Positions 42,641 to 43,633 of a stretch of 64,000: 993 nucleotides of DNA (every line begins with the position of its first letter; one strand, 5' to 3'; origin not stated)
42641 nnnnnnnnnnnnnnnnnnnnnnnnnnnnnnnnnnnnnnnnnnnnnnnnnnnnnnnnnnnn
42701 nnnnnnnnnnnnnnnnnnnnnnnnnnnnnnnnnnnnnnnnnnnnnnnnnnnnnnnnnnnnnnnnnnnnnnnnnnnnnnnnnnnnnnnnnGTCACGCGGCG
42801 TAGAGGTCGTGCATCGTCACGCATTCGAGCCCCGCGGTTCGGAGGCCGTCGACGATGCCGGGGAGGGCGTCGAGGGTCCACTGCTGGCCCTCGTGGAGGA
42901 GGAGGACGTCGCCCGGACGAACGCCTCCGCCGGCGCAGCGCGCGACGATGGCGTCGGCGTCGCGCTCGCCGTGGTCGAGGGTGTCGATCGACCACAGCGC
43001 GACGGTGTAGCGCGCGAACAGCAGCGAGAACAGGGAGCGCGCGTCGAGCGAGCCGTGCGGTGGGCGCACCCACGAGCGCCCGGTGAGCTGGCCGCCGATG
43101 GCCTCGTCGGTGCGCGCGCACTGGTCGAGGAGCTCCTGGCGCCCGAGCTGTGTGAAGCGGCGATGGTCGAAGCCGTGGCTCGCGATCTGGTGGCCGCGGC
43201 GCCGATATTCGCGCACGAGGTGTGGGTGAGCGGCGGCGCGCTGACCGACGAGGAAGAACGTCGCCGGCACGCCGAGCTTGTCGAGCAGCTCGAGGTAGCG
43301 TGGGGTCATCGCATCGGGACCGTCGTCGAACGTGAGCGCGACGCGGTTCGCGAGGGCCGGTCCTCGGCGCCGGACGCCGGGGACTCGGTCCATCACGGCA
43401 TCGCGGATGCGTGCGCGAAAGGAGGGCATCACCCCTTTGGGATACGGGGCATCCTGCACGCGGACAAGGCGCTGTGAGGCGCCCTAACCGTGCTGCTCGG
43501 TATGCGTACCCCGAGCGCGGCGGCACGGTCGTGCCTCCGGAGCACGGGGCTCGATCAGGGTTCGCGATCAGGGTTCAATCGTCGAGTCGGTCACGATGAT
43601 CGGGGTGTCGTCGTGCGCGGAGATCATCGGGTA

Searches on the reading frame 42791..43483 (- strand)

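Call 8: search_protein_families(library=pfam, proteins=[window:42791-43483:-], max_evalue=0.001)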
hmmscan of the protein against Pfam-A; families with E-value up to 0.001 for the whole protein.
window:42791-43483:- (230 aa): 1 family
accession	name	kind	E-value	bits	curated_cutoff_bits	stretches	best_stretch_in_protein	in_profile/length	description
PF01522.26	Polysacc_deac_1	-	1.4e-29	103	23.1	1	45-157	6-119/124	Polysaccharide deacetylase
